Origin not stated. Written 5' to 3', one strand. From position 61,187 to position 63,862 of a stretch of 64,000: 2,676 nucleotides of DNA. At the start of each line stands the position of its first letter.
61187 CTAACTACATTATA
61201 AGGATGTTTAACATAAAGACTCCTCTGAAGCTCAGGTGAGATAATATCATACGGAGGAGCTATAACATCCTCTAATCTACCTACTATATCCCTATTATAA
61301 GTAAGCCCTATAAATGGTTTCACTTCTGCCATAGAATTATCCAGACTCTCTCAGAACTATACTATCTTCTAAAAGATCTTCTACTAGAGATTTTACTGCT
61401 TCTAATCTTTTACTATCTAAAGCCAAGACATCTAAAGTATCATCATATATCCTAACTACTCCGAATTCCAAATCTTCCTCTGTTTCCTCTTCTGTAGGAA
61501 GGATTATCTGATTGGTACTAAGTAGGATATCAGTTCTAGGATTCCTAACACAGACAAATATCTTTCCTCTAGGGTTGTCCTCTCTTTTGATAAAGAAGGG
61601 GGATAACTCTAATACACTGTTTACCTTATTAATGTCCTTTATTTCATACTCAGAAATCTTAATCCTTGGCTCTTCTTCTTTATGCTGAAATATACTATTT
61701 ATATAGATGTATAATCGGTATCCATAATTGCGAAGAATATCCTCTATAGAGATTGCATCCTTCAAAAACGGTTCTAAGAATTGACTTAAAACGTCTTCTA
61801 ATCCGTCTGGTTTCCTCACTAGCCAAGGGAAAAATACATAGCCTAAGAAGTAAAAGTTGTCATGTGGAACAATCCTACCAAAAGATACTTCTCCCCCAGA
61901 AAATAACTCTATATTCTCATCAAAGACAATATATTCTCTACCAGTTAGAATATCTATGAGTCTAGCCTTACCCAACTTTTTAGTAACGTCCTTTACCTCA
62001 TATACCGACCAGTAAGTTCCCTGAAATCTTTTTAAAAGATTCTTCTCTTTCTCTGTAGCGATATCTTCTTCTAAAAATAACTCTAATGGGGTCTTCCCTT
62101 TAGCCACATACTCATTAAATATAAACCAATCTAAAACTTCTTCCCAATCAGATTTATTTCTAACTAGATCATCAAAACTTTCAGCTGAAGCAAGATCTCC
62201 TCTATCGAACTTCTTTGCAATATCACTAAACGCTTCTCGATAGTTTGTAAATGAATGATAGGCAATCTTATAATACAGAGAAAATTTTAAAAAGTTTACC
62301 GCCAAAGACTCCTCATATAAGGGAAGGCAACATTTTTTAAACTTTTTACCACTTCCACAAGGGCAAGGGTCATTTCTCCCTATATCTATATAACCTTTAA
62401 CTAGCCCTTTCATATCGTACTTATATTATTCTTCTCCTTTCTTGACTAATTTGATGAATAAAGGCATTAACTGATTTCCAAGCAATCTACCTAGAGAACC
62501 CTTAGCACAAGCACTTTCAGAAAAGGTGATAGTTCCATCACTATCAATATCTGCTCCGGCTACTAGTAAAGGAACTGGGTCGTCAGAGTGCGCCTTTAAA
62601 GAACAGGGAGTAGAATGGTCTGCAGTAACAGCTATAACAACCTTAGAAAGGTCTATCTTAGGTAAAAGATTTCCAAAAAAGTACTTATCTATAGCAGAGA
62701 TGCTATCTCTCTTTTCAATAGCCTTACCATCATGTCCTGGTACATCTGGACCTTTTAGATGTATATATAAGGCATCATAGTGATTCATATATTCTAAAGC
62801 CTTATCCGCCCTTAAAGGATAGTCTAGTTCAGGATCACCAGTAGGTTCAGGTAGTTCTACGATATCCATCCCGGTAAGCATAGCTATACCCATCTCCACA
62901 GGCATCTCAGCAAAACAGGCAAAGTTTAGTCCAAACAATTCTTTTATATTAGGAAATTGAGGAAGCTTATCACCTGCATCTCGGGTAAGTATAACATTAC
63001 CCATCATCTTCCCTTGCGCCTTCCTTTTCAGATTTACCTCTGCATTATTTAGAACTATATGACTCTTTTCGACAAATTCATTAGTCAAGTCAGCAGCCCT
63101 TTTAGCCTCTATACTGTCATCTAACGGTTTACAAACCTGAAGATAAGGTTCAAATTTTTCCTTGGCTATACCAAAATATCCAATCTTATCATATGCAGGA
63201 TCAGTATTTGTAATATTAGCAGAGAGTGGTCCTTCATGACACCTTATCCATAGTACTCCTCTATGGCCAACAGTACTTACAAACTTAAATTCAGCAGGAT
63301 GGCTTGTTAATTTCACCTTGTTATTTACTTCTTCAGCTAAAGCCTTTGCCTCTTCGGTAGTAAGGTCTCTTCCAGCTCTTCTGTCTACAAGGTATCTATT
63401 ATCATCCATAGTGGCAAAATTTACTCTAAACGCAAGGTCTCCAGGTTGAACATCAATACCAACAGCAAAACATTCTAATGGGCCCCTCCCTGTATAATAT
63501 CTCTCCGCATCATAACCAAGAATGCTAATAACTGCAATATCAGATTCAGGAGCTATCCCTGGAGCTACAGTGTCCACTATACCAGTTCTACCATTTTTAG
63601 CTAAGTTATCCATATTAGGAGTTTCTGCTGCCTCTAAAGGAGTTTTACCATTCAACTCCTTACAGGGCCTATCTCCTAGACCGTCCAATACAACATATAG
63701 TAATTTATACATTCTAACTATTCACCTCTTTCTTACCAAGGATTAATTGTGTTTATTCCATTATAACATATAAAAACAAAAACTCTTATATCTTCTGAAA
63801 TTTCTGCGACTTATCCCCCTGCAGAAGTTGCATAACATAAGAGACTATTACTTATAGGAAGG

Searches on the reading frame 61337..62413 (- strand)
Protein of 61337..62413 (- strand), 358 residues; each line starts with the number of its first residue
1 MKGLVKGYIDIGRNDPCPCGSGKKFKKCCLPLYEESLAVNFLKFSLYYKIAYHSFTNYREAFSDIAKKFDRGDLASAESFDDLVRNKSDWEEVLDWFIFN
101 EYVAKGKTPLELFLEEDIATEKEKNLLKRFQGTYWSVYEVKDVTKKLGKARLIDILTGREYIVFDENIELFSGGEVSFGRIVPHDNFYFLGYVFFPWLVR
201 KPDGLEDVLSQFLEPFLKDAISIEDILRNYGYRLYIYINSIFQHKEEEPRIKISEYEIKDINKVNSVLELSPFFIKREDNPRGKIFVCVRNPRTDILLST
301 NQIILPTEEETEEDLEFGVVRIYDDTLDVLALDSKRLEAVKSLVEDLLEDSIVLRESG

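Call 55: search_protein_families(library=pfam, proteins=[window:61337-62413:-], max_evalue=0.00001)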
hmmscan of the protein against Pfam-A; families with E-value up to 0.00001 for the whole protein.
window:61337-62413:- (358 aa): 1 family
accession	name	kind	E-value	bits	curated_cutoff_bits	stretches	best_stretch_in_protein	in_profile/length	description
PF02810.21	SEC-C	-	1.8e-10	40.9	20.4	1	13-31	1-19/19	SEC-C motif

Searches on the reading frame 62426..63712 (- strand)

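Call 55: search_protein_families(library=pfam, proteins=[window:62426-63712:-], max_evalue=0.00001)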
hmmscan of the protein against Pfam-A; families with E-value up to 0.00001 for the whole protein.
window:62426-63712:- (428 aa): 2 families
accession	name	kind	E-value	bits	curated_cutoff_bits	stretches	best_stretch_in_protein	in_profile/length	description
PF10143.14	PhosphMutase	-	2.9e-51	174.2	21.5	1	38-227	1-170/170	2,3-bisphosphoglycerate-independent phosphoglycerate mutase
PF01676.23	Metalloenzyme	-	4e-39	135.1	24.3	1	4-420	3-250/252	Metalloenzyme superfamily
